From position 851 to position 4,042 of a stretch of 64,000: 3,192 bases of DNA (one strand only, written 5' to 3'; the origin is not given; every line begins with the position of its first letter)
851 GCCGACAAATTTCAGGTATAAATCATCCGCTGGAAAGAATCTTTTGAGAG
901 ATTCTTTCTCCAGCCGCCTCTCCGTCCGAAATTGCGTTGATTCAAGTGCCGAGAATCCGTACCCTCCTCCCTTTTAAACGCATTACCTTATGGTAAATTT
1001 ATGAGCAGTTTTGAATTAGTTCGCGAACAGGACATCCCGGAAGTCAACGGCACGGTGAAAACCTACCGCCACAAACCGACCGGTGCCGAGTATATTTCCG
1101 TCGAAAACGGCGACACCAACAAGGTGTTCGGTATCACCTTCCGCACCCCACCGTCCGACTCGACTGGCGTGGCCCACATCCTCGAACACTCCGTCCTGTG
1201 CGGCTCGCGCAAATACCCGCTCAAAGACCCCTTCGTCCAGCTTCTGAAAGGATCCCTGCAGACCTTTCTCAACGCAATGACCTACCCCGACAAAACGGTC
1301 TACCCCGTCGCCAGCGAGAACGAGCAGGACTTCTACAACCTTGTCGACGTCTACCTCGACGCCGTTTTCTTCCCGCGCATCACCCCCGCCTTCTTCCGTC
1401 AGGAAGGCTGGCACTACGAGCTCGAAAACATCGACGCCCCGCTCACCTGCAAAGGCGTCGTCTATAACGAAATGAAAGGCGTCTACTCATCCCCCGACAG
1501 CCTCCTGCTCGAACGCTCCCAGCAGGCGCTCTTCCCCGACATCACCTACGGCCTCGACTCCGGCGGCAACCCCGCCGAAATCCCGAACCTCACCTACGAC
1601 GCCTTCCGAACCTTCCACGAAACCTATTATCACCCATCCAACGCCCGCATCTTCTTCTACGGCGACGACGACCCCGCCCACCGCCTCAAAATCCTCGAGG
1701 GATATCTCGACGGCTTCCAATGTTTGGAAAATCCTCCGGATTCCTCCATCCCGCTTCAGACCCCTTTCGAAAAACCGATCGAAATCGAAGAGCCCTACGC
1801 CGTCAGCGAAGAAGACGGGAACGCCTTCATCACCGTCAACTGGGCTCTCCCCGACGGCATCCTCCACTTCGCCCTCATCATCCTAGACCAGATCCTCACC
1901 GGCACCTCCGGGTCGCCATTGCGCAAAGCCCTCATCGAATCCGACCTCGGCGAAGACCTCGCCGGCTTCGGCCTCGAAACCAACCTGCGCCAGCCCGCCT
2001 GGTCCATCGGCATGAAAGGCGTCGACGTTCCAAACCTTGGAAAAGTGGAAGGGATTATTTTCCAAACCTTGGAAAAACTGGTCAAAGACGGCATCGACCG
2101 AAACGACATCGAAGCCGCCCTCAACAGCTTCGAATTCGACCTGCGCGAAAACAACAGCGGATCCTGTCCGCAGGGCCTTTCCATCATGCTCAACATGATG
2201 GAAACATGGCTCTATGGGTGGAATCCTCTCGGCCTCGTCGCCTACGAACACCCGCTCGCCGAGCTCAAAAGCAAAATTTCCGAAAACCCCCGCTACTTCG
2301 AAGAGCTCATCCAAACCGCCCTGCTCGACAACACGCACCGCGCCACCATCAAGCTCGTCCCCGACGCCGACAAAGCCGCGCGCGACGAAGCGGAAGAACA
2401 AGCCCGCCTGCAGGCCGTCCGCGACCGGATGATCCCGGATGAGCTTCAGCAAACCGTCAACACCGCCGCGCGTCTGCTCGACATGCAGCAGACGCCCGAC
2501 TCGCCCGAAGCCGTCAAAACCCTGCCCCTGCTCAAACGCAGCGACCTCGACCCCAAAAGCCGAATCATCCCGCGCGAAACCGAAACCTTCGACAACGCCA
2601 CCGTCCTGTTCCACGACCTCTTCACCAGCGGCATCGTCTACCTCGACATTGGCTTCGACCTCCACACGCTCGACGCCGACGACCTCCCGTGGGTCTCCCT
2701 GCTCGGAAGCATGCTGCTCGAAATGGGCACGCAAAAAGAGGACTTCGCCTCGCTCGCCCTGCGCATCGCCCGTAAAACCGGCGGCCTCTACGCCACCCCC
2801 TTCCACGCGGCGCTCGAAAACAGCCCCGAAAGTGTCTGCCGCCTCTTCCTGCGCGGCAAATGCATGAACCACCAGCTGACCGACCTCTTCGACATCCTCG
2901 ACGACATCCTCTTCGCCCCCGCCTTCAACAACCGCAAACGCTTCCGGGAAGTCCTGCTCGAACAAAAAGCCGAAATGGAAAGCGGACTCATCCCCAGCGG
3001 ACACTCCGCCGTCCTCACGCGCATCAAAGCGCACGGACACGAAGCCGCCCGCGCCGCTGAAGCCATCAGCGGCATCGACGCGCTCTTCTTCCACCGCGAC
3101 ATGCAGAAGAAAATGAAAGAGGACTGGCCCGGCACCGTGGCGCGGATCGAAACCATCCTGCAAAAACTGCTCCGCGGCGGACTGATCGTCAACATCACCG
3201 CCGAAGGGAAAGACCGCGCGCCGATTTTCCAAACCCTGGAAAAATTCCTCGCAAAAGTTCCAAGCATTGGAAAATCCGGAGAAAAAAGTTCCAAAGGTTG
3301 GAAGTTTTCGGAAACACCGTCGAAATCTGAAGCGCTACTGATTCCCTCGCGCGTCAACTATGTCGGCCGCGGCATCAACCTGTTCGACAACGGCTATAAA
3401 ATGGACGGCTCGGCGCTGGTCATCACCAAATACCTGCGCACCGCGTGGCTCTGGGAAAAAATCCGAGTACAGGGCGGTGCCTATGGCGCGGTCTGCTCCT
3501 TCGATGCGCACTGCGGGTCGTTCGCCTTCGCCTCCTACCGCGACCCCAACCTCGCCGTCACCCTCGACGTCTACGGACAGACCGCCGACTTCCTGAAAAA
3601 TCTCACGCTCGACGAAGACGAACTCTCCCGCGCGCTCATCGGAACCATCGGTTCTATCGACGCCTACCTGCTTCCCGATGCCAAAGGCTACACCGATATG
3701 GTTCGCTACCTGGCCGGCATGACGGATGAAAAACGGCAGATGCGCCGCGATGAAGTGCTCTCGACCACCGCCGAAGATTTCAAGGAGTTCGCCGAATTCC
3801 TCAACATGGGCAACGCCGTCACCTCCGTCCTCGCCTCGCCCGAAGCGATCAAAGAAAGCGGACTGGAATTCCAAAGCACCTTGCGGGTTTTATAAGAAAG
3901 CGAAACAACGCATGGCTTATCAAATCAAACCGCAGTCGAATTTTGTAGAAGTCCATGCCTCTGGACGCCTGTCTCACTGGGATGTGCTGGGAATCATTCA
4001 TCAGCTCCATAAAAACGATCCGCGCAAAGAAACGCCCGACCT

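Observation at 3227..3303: Palindrome copies form phased arrays with a 31-bp period, so each copy is translated in the next reading frame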

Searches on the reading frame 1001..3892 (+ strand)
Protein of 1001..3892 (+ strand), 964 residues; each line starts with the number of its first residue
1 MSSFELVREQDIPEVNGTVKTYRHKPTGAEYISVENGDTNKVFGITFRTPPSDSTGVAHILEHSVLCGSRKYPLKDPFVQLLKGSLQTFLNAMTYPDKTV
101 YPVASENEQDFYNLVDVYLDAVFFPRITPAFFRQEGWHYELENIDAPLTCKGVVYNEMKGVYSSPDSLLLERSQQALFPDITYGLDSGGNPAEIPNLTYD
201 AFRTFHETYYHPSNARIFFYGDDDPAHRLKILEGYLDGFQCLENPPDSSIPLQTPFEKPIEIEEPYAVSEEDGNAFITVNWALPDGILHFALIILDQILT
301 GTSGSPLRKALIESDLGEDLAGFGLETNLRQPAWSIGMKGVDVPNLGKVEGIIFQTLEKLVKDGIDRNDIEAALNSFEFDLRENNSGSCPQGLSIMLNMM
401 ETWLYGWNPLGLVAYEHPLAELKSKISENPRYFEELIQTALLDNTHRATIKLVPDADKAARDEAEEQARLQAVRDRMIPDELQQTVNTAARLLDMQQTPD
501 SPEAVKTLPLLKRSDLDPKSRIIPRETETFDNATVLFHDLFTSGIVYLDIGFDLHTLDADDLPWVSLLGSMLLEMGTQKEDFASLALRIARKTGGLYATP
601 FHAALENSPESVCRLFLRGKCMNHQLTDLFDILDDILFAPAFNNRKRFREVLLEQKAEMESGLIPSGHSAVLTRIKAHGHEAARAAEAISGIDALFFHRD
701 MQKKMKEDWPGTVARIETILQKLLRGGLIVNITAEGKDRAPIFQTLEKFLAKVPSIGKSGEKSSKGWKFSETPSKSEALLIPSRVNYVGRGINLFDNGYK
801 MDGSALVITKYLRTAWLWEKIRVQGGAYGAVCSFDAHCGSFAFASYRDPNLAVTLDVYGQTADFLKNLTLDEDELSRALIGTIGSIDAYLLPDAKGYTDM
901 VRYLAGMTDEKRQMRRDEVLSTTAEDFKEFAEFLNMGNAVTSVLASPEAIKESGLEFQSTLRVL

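Call 18: find_homologous_proteins(query=window:1001-3892:+, max_evalue=1e-20)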
Query window:1001-3892:+ (964 aa): 8000 proteins with E <= 1e-20 among 8000 candidates; the best 120 are listed.
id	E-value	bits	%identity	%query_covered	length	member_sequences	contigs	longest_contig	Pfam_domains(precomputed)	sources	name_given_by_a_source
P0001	0.0e+0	2080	93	100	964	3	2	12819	PF22516.2,PF00675.26,PF05193.27,PF08367.17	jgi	-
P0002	0.0e+0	1898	85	100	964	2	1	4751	PF22516.2,PF00675.26,PF05193.27,PF08367.17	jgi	-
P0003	0.0e+0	1788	81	100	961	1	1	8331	PF22516.2,PF00675.26,PF05193.27,PF08367.17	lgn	-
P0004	0.0e+0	1786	80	100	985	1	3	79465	PF22516.2,PF00675.26,PF05193.27,PF08367.17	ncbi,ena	-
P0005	0.0e+0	1785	79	100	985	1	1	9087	PF22516.2,PF00675.26,PF05193.27,PF08367.17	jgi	jgi:Zn-dependent M16 (insulinase) family peptidase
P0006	0.0e+0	1784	80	100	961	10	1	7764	PF22516.2,PF00675.26,PF05193.27,PF08367.17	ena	-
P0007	0.0e+0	1776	79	100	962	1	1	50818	PF22516.2,PF00675.26,PF05193.27,PF08367.17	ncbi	-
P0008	0.0e+0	1776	80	100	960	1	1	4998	PF22516.2,PF00675.26,PF05193.27,PF08367.17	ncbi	-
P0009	0.0e+0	1775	79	100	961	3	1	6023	PF22516.2,PF00675.26,PF05193.27,PF08367.17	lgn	-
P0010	0.0e+0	1773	80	100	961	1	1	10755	PF22516.2,PF00675.26,PF05193.27,PF08367.17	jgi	jgi:Zn-dependent M16 (insulinase) family peptidase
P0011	0.0e+0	1772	80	100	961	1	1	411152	PF22516.2,PF00675.26,PF05193.27,PF08367.17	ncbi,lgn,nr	ncbi:MAG: peptidase M16 [Kiritimatiellaceae bacterium]|nr:peptidase M16 [Kiritimatiellaceae bacteriu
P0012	0.0e+0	1769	80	100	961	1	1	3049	PF22516.2,PF00675.26,PF05193.27,PF08367.17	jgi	jgi:hypothetical protein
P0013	0.0e+0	1767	80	100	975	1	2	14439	PF22516.2,PF00675.26,PF05193.27,PF08367.17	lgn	-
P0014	0.0e+0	1767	79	100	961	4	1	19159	PF22516.2,PF00675.26,PF05193.27,PF08367.17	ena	-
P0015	0.0e+0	1763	80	100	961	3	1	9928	PF22516.2,PF00675.26,PF05193.27,PF08367.17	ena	-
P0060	0.0e+0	1639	73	100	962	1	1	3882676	PF22516.2,PF00675.26,PF05193.27,PF08367.17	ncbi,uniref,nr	ncbi:insulinase family protein [Tichowtungia aerotolerans]|uniref:Peptidase M16 n=1 Tax=Tichowtungia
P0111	0.0e+0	1221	57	100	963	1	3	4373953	PF22516.2,PF00675.26,PF05193.27,PF08367.17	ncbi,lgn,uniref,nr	ncbi:hypothetical protein PDESU_02989 [Pontiella desulfatans]|uniref:Peptidase M16C associated domai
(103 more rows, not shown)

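Call 25: find_related_loci(query=A1, collection=metagenome_contigs, flank=10000)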
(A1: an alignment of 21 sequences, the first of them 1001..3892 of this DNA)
Query A1 (964 aa) in metagenome_contigs; peptide patterns used: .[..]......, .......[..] (x = any residue, [..] = any of these).
600 stretches matched a pattern (row limit reached: there are more); 474 encode a relative of the query (tblastn E <= 1e-3); the best 80 are kept; 80 distinct loci.
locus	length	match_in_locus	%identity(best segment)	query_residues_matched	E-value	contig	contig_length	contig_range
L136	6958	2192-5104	78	1-964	0e+0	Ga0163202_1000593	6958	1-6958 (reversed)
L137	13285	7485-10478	76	2-964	0e+0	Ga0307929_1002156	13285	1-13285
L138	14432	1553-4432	74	2-964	0e+0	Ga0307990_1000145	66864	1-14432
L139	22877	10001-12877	71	2-964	0e+0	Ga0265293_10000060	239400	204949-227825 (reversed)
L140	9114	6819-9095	79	1-759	0e+0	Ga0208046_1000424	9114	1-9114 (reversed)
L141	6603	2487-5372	59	1-961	0e+0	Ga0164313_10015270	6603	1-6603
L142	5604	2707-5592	56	1-961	0e+0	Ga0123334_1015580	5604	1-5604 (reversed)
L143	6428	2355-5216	54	1-955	0e+0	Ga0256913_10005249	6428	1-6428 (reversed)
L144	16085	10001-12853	52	1-951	0e+0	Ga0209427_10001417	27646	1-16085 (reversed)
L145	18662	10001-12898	52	4-964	0e+0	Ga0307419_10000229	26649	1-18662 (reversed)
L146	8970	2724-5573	51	4-951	0e+0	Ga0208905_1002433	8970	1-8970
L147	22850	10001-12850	51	4-953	0e+0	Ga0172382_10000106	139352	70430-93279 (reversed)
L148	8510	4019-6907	51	4-964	0e+0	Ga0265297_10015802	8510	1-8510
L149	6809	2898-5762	50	1-953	0e+0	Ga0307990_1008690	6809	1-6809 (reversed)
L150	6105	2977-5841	51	1-953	0e+0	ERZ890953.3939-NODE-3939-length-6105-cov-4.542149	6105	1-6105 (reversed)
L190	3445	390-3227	47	4-955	0e+0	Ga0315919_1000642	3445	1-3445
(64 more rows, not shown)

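Call 54: find_encoding_contigs(protein=P0001, flank=10000, max_places=3)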
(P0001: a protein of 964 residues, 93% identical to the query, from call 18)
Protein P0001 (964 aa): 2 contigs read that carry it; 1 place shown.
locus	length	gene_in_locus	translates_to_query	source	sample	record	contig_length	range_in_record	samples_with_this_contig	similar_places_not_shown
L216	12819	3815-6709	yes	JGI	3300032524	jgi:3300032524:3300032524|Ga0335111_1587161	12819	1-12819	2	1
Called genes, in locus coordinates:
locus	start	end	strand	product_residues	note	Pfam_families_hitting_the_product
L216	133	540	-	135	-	PF14489:QueF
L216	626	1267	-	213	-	PF00702:Hydrolase, PF12710:HAD, PF13419:HAD_2, PF13242:Hydrolase_like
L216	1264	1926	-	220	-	PF00702:Hydrolase, PF13419:HAD_2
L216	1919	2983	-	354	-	PF01571:GCV_T, PF08669:GCV_T_C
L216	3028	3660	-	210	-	PF00702:Hydrolase, PF12710:HAD (weak), PF13419:HAD_2, PF13242:Hydrolase_like (weak)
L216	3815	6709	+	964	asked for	PF00675:Peptidase_M16, PF05193:Peptidase_M16_C, PF08367:M16C_assoc, PF22516:PreP_C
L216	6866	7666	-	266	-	PF01479:S4, PF00849:PseudoU_synth_2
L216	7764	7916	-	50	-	-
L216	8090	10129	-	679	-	PF00270:DEAD (faint), PF04851:ResIII, PF17757:UvrB_inter, PF27431:UvrB_3rd, PF00271:Helicase_C, PF12344:UvrB, PF02151:UVR (weak)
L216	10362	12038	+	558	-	PF02463:SMC_N (faint), PF00005:ABC_tran, PF13304:AAA_21 (faint), PF13476:AAA_23 (faint), PF12848:ABC_tran_Xtn, PF00005:ABC_tran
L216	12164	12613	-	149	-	PF07308:DUF1456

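Call 58: find_encoding_contigs(protein=P0060, flank=10000, max_places=1)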
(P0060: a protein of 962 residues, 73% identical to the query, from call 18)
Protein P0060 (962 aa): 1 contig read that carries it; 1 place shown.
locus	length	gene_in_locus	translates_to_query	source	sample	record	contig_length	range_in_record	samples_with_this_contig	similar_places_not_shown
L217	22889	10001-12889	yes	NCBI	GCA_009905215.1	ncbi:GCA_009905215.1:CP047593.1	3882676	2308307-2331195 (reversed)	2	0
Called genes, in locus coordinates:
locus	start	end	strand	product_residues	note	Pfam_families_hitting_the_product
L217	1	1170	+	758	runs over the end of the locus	PF01627:Hpt, PF02518:HATPase_c, PF01584:CheW, PF00072:Response_reg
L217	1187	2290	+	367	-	PF00072:Response_reg, PF01339:CheB_methylest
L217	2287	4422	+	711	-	PF00072:Response_reg, PF23198:PDE8A_N (faint), PF00512:HisKA, PF02518:HATPase_c, PF00072:Response_reg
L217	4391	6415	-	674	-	PF03190:Thioredox_DsbH, PF13899:Thioredoxin_7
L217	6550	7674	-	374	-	PF01571:GCV_T, PF08669:GCV_T_C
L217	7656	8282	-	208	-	PF00702:Hydrolase, PF12710:HAD (weak), PF13419:HAD_2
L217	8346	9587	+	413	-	PF04892:VanZ-LLP1 (weak)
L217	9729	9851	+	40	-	-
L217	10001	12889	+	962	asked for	PF00675:Peptidase_M16 (weak), PF05193:Peptidase_M16_C, PF08367:M16C_assoc, PF22516:PreP_C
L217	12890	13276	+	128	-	-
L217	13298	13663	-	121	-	PF00072:Response_reg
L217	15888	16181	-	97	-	PF09827:CRISPR_Cas2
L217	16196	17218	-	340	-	PF01867:Cas_Cas1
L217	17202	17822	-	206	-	PF01930:Cas_Cas4, PF12705:PDDEXK_1 (weak)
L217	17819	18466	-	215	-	PF05635:23S_rRNA_IVP (faint)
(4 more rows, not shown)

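Call 59: find_encoding_contigs(protein=P0111, flank=10000, max_places=1)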
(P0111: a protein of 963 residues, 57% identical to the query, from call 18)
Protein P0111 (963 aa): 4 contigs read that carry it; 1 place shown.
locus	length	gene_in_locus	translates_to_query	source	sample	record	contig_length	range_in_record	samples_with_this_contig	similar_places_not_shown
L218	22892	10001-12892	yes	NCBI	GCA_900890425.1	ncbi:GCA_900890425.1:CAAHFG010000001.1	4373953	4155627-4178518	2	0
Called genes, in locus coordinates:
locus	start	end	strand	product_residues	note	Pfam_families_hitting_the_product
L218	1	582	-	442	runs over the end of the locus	PF13375:RnfC_N, PF05896:NQRA_N (weak), PF01512:Complex1_51K, PF10531:SLBB, PF13183:Fer4_8 (faint), PF13187:Fer4_9 (faint), PF12838:Fer4_7 (weak), PF13237:Fer4_10, +1 more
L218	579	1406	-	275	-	PF13237:Fer4_10 (faint), PF04060:FeS, PF12838:Fer4_7 (weak), PF13187:Fer4_9 (weak), PF14697:Fer4_21 (weak), PF25160:LdpA_Fe-S-bd (weak), PF00037:Fer4 (weak)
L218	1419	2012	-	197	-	PF02508:Rnf-Nqr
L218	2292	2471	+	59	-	-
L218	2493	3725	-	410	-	PF00999:Na_H_Exchanger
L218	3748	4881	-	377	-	PF03279:Lip_A_acyltrans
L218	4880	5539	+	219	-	PF01182:Glucosamine_iso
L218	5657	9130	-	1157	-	-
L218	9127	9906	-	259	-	-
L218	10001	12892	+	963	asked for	PF00675:Peptidase_M16, PF05193:Peptidase_M16_C, PF08367:M16C_assoc, PF22516:PreP_C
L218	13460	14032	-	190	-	-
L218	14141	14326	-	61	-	-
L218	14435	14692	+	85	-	PF13560:HTH_31, PF13443:HTH_26 (weak), PF01381:HTH_3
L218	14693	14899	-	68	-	-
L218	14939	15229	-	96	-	-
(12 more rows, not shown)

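Call 61: predict_structure(alignment_id=A1)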
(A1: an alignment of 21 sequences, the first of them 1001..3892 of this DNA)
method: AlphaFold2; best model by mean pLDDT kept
length: 964 residues; sequences in the alignment: 21
mean_pLDDT: 67.5   pTM: 0.51
mean pLDDT of the five models: 67.5, 59.1, 50.4, 48.8, 47.9
residues with pLDDT >= 90: 182; 70-90: 376; 50-70: 126; < 50: 280
segments of 3 or more residues with pLDDT < 50: 12-16, 26-163, 182-251, 382-414, 491-510, 758-761
pLDDT, mean of each block of 10 residues (from residue 1): 61 48 49 38 26 25 25 29 32 28 30 34 31 29 31 25 54 73 38 39 41 30 37 37 34 77 75 79 79 85 78 76 65 83 87 93 87 70 34 36 36 51 84 92 92 77 63 63 57 42 41 69 84 90 87 89 88 91 84 83 68 88 92 94 90 79 67 87 82 78 87 93 90 92 93 68 67 84 78 90 89 77 65 86 84 88 88 80 66 79 82 87 90 87 88 87 69
secondary structure, 60 per line:
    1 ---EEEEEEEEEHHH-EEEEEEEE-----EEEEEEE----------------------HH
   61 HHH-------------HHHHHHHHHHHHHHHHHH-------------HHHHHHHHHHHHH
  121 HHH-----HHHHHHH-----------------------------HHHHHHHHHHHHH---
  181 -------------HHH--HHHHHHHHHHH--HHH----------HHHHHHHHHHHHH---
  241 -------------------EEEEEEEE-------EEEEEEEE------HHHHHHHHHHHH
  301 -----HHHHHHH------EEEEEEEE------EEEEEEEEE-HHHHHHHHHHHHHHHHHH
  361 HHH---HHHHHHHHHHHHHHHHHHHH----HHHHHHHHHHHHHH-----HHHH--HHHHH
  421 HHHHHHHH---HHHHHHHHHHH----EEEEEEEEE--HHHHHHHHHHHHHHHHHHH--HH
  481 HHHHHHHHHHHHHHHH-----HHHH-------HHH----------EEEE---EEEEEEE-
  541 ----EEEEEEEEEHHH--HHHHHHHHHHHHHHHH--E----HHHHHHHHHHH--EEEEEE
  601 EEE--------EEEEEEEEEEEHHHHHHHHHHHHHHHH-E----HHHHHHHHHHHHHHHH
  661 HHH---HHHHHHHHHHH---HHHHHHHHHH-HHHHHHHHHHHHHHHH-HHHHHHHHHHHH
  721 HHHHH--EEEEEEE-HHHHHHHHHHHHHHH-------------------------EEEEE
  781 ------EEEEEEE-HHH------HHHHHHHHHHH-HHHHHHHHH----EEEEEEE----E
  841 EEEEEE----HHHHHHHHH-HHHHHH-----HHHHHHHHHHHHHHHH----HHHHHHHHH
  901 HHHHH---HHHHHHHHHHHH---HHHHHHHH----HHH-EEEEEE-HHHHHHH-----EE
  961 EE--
elements in order (helices of 4 or more, strands of 3 or more residues): E4-12 E17-24 E30-36 H59-63 H77-94 H108-123 H129-135 H165-177 H199-209 H225-237 E260-267 E275-282 H289-300 H306-312 E319-326 E333-341 H343-363 H367-386 H391-404 H410-413 H416-428 H432-442 E447-455 H458-476 H479-496 H502-505 E526-529 E533-539 E545-553 H559-574 H582-592 E595-603 E612-622 H623-638 H645-663 H667-677 H681-690 H692-707 H709-725 E728-734 H736-750 E776-780 E787-793 H804-814 H816-824 E829-835 E840-846 H851-859 H861-866 H872-887 H892-905 H909-920 H924-931 E940-945 H947-953 E959-962
